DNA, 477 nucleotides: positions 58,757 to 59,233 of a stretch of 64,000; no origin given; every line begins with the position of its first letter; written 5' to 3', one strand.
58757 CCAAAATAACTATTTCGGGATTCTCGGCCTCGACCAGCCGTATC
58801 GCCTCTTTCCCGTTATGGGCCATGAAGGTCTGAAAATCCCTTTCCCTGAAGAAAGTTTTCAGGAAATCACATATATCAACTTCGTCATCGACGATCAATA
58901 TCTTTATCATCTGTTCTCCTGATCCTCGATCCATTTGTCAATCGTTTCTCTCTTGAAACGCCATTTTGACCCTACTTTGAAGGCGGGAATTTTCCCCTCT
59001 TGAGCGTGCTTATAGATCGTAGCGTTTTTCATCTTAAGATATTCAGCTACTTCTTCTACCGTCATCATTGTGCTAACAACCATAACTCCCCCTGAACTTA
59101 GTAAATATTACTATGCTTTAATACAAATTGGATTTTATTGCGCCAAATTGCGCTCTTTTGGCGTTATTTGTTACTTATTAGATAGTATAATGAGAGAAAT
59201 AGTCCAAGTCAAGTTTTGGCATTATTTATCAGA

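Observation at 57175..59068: Three-gene operon with overlapping junctions: excisionase-family HTH (53 aa), receiver domain, GAF-HD-GYP c-di-GMP phosphodiesterase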

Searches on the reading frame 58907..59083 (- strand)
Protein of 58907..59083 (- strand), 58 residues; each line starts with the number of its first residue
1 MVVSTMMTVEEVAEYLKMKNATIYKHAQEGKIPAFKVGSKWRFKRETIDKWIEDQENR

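Call 5: search_protein_families(library=pfam, proteins=[window:58907-59083:-], max_evalue=0.01)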
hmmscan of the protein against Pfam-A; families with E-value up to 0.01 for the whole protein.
window:58907-59083:- (58 aa): 4 families
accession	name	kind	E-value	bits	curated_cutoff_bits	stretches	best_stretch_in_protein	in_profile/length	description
PF12728.13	HTH_17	-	5e-19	68.7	27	1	6-55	1-50/51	Helix-turn-helix domain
PF14165.11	YtzH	-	0.0011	19.7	27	1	2-54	34-85/86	YtzH-like protein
PF09035.16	Tn916-Xis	-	0.0013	19.3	22.9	1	7-54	16-65/69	Excisionase from transposon Tn916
PF14493.12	HTH_40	-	0.0099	16.6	27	0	6-26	12-32/89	Helix-turn-helix domain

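Call 6: search_protein_families(library=ncbifam, proteins=[window:58907-59083:-], max_evalue=0.01)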
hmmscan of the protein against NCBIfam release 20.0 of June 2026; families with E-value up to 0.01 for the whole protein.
window:58907-59083:- (58 aa): 5 families
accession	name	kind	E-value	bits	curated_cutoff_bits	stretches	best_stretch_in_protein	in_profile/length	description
NF047737.1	antiphage_MADS1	equivalog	1.1e-22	80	80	1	6-52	3-49/49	methylation-associated defense system helix-turn-helix domain-containing protein MAD1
TIGR01764.1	excise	domain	2.1e-18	66.4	28.8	1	7-53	2-48/49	excisionase family DNA-binding protein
NF033787.1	HTH_BldC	subfamily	0.00015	21.5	77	1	6-49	2-46/49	BldC family transcriptional regulator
NF033518.0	transpos_IS607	equivalog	0.0021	17.6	110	1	11-57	2-49/187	IS607 family transposase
NF046037.1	carphisopro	domain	0.0044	17.2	38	0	9-34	11-36/54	carph-isopro domain-containing protein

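Call 27: find_homologous_proteins(query=window:58907-59083:-, max_evalue=0.001)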
Query window:58907-59083:- (58 aa): 115 proteins with E <= 0.001 among 115 candidates.
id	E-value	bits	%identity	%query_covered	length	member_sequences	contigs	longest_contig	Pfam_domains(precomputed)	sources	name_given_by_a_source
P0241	1.7e-29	117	93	100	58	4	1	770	PF12728.14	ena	-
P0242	4.7e-25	103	84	98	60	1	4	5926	PF12728.14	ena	-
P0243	4.2e-24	100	79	97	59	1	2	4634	PF12728.14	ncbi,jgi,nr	ncbi:MAG: helix-turn-helix domain-containing protein [Candidatus Omnitrophica bacterium]|nr:helix-tu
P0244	6.2e-24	99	85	91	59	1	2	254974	PF12728.14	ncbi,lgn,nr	ncbi:MAG: helix-turn-helix domain-containing protein [Candidatus Omnitrophica bacterium]|nr:helix-tu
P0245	9.7e-24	99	80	97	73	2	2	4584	PF12728.14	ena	-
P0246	1.2e-23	99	82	95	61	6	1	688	PF12728.14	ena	-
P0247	1.5e-23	98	77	98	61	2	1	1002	PF12728.14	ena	-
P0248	1.6e-23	98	82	95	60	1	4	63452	PF12728.14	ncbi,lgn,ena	ncbi:MAG: helix-turn-helix domain-containing protein [Candidatus Omnitrophota bacterium]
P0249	1.9e-23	98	80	97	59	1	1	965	PF12728.14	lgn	-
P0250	2.2e-23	98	77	98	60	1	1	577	PF12728.14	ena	-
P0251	2.8e-23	97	82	95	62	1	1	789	PF12728.14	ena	-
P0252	3.5e-23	97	77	98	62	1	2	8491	PF12728.14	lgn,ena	-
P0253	4.9e-23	97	85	90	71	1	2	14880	PF12728.14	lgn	-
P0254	5.0e-23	97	80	95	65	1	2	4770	PF12728.14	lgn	-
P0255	5.1e-23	97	77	98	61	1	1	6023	PF12728.14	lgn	-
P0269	1.9e-22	95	79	97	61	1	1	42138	PF12728.14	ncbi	ncbi:MAG: helix-turn-helix domain-containing protein [Candidatus Omnitrophota bacterium]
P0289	1.2e-21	92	78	93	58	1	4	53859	PF12728.14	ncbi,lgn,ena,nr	ncbi:MAG: helix-turn-helix domain-containing protein [Candidatus Omnitrophica bacterium]|nr:helix-tu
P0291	1.7e-21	92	80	95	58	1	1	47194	PF12728.14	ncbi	-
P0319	1.1e-14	71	66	86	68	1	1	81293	PF12728.14,PF00376.30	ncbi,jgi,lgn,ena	-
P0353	6.8e-11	59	56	90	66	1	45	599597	PF12728.14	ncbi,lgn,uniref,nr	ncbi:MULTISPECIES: methylation-associated defense system helix-turn-helix domain-containing protein 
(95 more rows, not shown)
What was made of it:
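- The HTH is unusually conserved for a local regulator, at 68-93% (call 27). A bona fide MAD1 (P0353) is 56% identical (call 27).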

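Call 30: find_encoding_contigs(protein=P0244, flank=7000, max_places=1)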
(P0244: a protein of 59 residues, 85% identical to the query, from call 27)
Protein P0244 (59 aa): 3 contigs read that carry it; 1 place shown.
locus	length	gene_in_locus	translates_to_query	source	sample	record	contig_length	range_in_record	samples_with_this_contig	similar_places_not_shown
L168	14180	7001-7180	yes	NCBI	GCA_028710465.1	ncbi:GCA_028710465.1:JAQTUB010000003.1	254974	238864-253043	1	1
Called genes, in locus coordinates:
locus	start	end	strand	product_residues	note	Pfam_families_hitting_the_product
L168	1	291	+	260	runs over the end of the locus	PF02673:BacA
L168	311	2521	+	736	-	PF13491:FtsK_4TM, PF17854:FtsK_alpha, PF01580:FtsK_SpoIIIE, PF09397:FtsK_gamma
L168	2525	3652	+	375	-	PF12844:HTH_19 (weak), PF13413:HTH_25, PF13464:RodZ_C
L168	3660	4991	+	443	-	PF00919:UPF0004, PF04055:Radical_SAM, PF18693:TRAM_2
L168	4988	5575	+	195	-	PF01066:CDP-OH_P_transf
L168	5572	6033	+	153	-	PF04608:PgpA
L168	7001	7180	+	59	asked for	PF12728:HTH_17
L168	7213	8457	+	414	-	PF00109:ketoacyl-synt, PF02801:Ketoacyl-synt_C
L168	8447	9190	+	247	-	PF00106:adh_short, PF08659:KR, PF13561:adh_short_C2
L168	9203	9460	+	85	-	PF00550:PP-binding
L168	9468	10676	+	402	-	PF00109:ketoacyl-synt, PF02801:Ketoacyl-synt_C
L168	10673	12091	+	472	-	PF00890:FAD_binding_2 (weak), PF00996:GDI (faint), PF01266:DAO (weak), PF01593:Amino_oxidase, PF03486:HI0933_like (faint), PF13450:NAD_binding_8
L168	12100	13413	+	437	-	PF00109:ketoacyl-synt, PF08545:ACP_syn_III (faint), PF02801:Ketoacyl-synt_C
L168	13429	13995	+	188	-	PF03358:FMN_red (weak)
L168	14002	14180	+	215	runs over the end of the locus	-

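Call 31: find_encoding_contigs(protein=P0269, flank=7000, max_places=1)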
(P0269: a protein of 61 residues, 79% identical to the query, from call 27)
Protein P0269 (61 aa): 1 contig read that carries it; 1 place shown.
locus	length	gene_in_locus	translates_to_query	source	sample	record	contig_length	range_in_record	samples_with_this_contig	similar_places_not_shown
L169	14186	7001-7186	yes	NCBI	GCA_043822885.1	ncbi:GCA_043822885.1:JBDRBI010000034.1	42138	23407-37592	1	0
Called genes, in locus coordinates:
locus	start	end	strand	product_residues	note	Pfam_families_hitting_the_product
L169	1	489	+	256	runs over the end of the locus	PF02673:BacA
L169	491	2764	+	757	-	PF13491:FtsK_4TM, PF17854:FtsK_alpha, PF01580:FtsK_SpoIIIE, PF09397:FtsK_gamma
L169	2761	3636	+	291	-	PF13413:HTH_25, PF13464:RodZ_C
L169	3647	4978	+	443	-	PF00919:UPF0004, PF04055:Radical_SAM, PF01938:TRAM (weak), PF18693:TRAM_2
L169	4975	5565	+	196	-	PF01066:CDP-OH_P_transf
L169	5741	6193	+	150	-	PF04608:PgpA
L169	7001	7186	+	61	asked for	PF12728:HTH_17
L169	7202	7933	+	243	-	PF02518:HATPase_c, PF13581:HATPase_c_2, PF13589:HATPase_c_3 (faint)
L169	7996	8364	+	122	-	PF00072:Response_reg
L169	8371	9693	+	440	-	PF13487:HD_5, PF01966:HD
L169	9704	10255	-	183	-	PF12844:HTH_19, PF13443:HTH_26, PF13560:HTH_31 (weak), PF01381:HTH_3, PF07883:Cupin_2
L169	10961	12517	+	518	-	-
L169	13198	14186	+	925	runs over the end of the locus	PF00005:ABC_tran (faint), PF02463:SMC_N (faint), PF13191:AAA_16 (faint), PF13304:AAA_21 (faint), PF13555:AAA_29 (faint), PF17760:UvrA_inter, PF17755:UvrA_DNA-bind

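Call 32: find_encoding_contigs(protein=P0289, flank=7000, max_places=1)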
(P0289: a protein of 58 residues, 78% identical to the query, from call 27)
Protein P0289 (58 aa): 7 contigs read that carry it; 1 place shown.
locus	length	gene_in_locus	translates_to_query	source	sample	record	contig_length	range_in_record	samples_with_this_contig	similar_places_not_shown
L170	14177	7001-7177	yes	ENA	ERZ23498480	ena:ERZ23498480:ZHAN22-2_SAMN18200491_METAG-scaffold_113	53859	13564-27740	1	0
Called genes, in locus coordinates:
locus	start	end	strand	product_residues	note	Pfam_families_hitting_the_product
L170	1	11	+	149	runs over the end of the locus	PF22769:DCD, PF00692:dUTPase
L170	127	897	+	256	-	PF02673:BacA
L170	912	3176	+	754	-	PF13491:FtsK_4TM, PF17854:FtsK_alpha, PF01580:FtsK_SpoIIIE, PF09397:FtsK_gamma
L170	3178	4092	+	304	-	PF13413:HTH_25, PF13464:RodZ_C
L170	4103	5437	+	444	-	PF00919:UPF0004, PF04055:Radical_SAM, PF18693:TRAM_2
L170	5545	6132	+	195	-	PF01066:CDP-OH_P_transf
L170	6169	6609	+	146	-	PF04608:PgpA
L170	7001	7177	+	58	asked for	PF12728:HTH_17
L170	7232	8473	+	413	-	PF00109:ketoacyl-synt, PF02801:Ketoacyl-synt_C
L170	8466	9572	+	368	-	PF01073:3Beta_HSD (weak), PF01370:Epimerase, PF02719:Polysacc_synt_2 (weak), PF07993:NAD_binding_4, PF16363:GDP_Man_Dehyd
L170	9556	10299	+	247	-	PF00106:adh_short, PF08659:KR, PF23441:SDR (faint), PF13561:adh_short_C2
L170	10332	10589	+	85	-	PF00550:PP-binding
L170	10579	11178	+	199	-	PF00881:Nitroreductase, PF14512:TM1586_NiRdase (weak)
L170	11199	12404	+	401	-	PF00109:ketoacyl-synt, PF02801:Ketoacyl-synt_C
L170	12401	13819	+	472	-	PF00890:FAD_binding_2 (faint), PF01266:DAO (faint), PF01494:FAD_binding_3 (weak), PF01593:Amino_oxidase, PF03486:HI0933_like (faint), PF13450:NAD_binding_8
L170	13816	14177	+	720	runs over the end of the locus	PF16927:HisKA_7TM, PF01590:GAF (weak), PF13185:GAF_2, PF02518:HATPase_c, PF13581:HATPase_c_2 (weak), PF14501:HATPase_c_5 (weak)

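Call 53: search_protein_families(library=padloc, proteins=[window:58907-59083:-], max_evalue=0.01)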
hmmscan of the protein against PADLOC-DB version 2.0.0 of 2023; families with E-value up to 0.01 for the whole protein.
window:58907-59083:- (58 aa): 1 family
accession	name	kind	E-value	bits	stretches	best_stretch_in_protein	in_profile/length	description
PDLC04133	mad1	-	6.5e-08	30.8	1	6-52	5-51/60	mads_1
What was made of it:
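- On MADS defence system, MAD1: PADLOC mad1 scores 30.8 bits (call 53).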

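Call 54: search_protein_families(library=phrogs, proteins=[window:58907-59083:-], max_evalue=0.001)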
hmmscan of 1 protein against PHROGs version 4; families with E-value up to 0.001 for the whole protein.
window:58907-59083:- (58 aa): 15 families
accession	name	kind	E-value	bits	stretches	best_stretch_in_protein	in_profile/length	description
phrog_66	-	integration and excision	8.1e-13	49.8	1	3-56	90-144/412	excisionase and transcriptional regulator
phrog_10045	-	DNA, RNA and nucleotide metabolism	6.8e-11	42.9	1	4-51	18-66/74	HTH DNA binding protein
phrog_7338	-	unknown function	7.9e-11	43.1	1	5-57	29-82/87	-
phrog_6401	-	DNA, RNA and nucleotide metabolism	1.4e-10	41.9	1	6-56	9-60/64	DNA binding protein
phrog_668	-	DNA, RNA and nucleotide metabolism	7e-10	39.9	1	6-57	63-115/181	HTH DNA binding protein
phrog_15534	-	DNA, RNA and nucleotide metabolism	1.7e-08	35.9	1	6-55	43-91/93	HTH DNA binding protein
phrog_1840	-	integration and excision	4.8e-08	34.4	1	5-54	5-55/90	excisionase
phrog_25262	-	unknown function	7.8e-08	33.3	1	5-55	33-84/106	-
phrog_597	-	DNA, RNA and nucleotide metabolism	5.8e-07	30.7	1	5-55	111-164/200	DNA binding protein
phrog_25665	-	integration and excision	3.7e-06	28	1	9-55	28-74/93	excisionase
phrog_2907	-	integration and excision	5e-06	27.9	1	4-50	4-55/117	excisionase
phrog_7735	-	integration and excision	9e-05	23.8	1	5-55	4-53/99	excisionase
phrog_6355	-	unknown function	0.0001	23.4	1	2-57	14-74/90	-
phrog_18541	-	unknown function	0.00065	20.3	1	20-57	39-76/81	-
phrog_1877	-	DNA, RNA and nucleotide metabolism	0.00085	20.2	1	5-57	59-111/129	DNA binding protein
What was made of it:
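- It matches TIGR01764 'excise' (call 6) and several PHROG excisionase families, for example phrog_66 at 49.8 bits (call 54).
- Tried and rejected: The PADLOC and PHROG scans gave only generic HTH hits (calls 53, 54).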

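Call 55: find_encoding_contigs(protein=P0248, flank=10000, max_places=1)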
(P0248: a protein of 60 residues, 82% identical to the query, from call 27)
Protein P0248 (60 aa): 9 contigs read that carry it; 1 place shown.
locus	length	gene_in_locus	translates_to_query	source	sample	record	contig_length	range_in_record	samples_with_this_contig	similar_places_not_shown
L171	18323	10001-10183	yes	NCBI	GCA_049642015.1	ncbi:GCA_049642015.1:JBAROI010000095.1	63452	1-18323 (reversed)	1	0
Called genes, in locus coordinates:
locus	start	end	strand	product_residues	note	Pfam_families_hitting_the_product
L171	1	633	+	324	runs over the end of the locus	PF06574:FAD_syn, PF01687:Flavokinase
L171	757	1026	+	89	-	PF00312:Ribosomal_S15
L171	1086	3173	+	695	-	PF01138:RNase_PH, PF03725:RNase_PH_C, PF03726:PNPase, PF01138:RNase_PH, PF00013:KH_1, PF00575:S1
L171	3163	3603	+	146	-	PF00692:dUTPase, PF22769:DCD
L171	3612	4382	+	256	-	PF02673:BacA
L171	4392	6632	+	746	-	PF13491:FtsK_4TM, PF17854:FtsK_alpha, PF01580:FtsK_SpoIIIE, PF09397:FtsK_gamma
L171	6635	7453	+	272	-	PF13413:HTH_25, PF13464:RodZ_C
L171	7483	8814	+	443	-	PF00919:UPF0004, PF04055:Radical_SAM, PF01938:TRAM (weak), PF18693:TRAM_2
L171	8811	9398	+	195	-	PF01066:CDP-OH_P_transf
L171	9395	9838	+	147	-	PF04608:PgpA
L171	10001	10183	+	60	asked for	PF12728:HTH_17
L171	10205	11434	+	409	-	PF01488:Shikimate_DH (faint)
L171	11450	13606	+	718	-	PF16927:HisKA_7TM, PF01590:GAF, PF13185:GAF_2, PF13492:GAF_3, PF02518:HATPase_c, PF14501:HATPase_c_5 (weak)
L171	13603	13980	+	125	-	PF00072:Response_reg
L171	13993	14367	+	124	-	PF00072:Response_reg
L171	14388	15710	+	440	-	PF13487:HD_5, PF01966:HD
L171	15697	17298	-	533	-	PF16927:HisKA_7TM, PF00512:HisKA, PF02518:HATPase_c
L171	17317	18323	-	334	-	PF00512:HisKA, PF02518:HATPase_c, PF14501:HATPase_c_5 (weak)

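Call 56: find_encoding_contigs(protein=P0291, flank=10000, max_places=1)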
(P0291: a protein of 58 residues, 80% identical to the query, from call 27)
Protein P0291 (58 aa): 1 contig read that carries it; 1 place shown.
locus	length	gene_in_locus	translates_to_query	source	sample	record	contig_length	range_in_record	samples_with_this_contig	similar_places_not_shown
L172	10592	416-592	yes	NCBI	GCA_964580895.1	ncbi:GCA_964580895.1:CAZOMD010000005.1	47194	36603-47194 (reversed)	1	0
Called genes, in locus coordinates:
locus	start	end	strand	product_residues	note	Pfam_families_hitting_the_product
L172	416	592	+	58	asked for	PF12728:HTH_17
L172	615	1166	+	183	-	-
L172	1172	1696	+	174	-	PF08242:Methyltransf_12 (weak), PF13847:Methyltransf_31 (weak)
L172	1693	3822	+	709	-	PF16927:HisKA_7TM, PF13185:GAF_2, PF13492:GAF_3, PF02518:HATPase_c, PF14501:HATPase_c_5 (weak)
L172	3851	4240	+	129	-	PF00072:Response_reg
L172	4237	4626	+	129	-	PF00072:Response_reg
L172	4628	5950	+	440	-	PF13487:HD_5, PF01966:HD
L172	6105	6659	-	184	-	PF12844:HTH_19 (weak), PF13560:HTH_31, PF01381:HTH_3, PF13443:HTH_26, PF07883:Cupin_2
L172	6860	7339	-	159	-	PF01797:Y1_Tnp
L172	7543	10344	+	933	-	PF00005:ABC_tran (faint), PF02463:SMC_N (faint), PF03193:RsgA_GTPase (faint), PF13191:AAA_16 (faint), PF13304:AAA_21 (faint), PF13555:AAA_29 (faint), PF17760:UvrA_inter, PF17755:UvrA_DNA-bind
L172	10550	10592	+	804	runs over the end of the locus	-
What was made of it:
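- L171 and L172 were not screened in six frames, but their public gene calls list no second HTH_17 gene (calls 55, 56).
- Tried and rejected: Their contexts showed that the HTH lies further upstream, beyond the 5-kb flanks and ahead of a variable cargo (calls 30-32, 55, 56).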

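Call 57: find_encoding_contigs(protein=P0319, flank=6000, max_places=1)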
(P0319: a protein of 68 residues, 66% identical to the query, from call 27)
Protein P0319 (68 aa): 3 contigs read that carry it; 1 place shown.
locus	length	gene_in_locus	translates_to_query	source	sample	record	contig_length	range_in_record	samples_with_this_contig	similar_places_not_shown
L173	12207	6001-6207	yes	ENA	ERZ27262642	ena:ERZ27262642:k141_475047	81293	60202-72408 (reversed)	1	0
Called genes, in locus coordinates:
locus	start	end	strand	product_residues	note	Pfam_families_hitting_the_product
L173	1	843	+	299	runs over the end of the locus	-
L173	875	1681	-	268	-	-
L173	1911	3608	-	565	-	-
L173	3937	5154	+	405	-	-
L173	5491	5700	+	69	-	-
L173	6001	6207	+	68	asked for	PF12728:HTH_17, PF00376:MerR (weak)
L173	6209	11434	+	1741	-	PF00270:DEAD, PF00271:Helicase_C, PF09369:MZB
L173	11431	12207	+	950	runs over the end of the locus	PF00176:SNF2-rel_dom, PF00270:DEAD, PF04851:ResIII (weak), PF00271:Helicase_C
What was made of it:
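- Non-Omnitrophota relatives head quite different operons, for example a helicase/MZB plus SNF2 pair in L173 (call 57).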

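Call 65: search_solved_structures(query=A2, max_evalue=0.01, show_alignments=1)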
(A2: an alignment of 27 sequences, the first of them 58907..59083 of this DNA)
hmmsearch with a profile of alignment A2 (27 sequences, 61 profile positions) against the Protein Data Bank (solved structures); distinct sequences matched with E-value up to 0.01: 0.
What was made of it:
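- Closest known: BldC of Streptomyces and RdfS of Mesorhizobium ICEs. Different: No PDB chain is detectable by sequence profile (call 65).
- Tried and rejected: A sequence-profile search of the PDB with the HTH alignment found nothing (call 65).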
